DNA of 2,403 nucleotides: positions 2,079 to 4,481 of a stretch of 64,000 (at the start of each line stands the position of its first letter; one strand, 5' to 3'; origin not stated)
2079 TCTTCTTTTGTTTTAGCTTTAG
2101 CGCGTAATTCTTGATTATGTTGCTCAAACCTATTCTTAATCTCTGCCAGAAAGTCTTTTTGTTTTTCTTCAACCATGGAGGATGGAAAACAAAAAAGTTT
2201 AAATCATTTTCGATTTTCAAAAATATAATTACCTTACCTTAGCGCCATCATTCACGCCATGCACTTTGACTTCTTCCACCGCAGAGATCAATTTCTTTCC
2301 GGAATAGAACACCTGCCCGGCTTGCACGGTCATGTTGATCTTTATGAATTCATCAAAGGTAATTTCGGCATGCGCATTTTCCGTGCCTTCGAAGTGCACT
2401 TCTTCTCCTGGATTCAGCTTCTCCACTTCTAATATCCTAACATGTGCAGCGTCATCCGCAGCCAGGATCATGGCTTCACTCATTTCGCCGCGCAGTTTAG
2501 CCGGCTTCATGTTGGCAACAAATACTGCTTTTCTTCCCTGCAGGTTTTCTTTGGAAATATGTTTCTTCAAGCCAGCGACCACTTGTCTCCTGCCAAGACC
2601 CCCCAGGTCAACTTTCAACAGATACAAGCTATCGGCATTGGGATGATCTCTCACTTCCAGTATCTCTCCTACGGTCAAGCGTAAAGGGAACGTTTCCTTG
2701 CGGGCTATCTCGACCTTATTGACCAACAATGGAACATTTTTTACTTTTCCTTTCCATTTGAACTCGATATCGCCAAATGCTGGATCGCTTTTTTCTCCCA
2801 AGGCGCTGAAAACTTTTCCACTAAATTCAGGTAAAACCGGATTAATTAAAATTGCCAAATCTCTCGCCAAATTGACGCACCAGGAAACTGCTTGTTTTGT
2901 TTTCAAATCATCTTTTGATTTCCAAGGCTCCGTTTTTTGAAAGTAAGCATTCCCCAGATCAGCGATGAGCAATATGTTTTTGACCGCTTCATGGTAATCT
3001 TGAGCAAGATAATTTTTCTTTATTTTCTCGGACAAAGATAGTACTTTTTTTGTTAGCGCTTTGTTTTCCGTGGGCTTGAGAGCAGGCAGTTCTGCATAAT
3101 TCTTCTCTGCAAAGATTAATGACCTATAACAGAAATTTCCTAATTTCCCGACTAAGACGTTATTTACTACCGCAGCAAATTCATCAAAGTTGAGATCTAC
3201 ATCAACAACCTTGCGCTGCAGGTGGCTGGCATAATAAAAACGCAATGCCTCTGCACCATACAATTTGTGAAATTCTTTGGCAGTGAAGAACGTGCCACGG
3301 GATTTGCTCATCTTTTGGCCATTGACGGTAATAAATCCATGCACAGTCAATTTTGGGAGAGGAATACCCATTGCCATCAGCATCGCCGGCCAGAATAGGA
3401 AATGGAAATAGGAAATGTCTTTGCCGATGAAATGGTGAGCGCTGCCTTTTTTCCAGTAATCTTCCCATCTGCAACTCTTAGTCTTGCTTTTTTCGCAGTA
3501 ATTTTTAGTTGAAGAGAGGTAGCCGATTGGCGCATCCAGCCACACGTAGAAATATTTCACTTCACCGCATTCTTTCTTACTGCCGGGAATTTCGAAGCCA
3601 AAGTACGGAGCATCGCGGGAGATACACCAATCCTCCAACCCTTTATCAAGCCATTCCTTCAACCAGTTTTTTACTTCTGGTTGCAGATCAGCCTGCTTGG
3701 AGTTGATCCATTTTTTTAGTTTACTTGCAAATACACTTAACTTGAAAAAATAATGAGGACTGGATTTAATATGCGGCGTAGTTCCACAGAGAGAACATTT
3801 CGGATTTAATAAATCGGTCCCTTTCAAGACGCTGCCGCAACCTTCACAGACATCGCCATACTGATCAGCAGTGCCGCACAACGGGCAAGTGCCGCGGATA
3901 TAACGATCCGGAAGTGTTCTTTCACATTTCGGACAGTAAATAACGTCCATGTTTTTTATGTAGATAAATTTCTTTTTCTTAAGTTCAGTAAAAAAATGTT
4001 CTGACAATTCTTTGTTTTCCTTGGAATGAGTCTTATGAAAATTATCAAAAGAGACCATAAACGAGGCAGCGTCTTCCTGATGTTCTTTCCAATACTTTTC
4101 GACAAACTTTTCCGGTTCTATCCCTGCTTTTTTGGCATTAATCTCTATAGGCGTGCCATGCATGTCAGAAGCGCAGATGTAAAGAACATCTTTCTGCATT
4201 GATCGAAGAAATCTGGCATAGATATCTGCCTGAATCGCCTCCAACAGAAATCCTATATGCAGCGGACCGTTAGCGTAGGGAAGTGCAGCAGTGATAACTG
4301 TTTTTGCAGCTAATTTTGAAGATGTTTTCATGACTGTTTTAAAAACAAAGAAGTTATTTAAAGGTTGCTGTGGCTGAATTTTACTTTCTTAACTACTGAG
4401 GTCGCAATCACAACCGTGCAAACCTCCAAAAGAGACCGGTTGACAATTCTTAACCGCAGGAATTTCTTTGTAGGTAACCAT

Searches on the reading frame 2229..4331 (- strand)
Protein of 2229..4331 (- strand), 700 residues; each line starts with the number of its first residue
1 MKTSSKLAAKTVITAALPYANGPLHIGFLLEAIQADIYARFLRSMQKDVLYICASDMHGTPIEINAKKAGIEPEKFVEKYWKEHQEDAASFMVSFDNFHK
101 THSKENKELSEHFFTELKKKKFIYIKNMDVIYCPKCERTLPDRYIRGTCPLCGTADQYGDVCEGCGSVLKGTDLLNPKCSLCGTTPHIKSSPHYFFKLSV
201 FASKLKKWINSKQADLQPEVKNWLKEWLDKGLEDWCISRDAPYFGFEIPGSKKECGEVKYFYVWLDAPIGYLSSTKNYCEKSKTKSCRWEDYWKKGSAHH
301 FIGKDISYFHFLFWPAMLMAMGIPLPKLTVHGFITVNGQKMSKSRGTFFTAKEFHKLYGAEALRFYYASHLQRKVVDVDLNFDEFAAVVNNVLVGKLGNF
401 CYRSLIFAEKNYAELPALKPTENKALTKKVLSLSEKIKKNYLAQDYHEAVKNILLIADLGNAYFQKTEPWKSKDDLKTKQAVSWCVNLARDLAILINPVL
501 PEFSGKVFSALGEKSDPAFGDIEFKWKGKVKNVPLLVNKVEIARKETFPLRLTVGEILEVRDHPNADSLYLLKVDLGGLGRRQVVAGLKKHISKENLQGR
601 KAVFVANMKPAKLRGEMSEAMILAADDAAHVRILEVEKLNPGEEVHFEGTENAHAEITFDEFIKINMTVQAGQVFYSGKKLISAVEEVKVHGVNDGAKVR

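Call 22: search_protein_families(library=pfam, proteins=[window:2229-4331:-], max_evalue=0.00001)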
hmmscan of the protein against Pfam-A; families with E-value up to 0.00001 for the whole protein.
window:2229-4331:- (700 aa): 6 families
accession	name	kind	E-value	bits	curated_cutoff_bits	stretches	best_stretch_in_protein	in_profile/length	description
PF09334.17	tRNA-synt_1g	-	3.8e-146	487.3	20.1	1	12-404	2-390/391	tRNA synthetases class I (M)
PF01588.26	tRNA_bind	-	2.3e-26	92.2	27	1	552-638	1-89/96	Putative tRNA binding domain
PF00133.28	tRNA-synt_1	-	6.2e-22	78.4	22.7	2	6-249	20-244/414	tRNA synthetases class I (I, L, M and V)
PF01406.26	tRNA-synt_1e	-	1.3e-11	44.9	27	1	303-377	214-290/301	tRNA synthetases class I (C) catalytic domain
PF01921.24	tRNA-synt_1f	-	4.7e-08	32.8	27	0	321-387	262-327/360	tRNA synthetases class I (K)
PF19303.5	Anticodon_3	-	4.5e-07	30.3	23.5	1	422-516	10-106/152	Anticodon binding domain of methionyl tRNA ligase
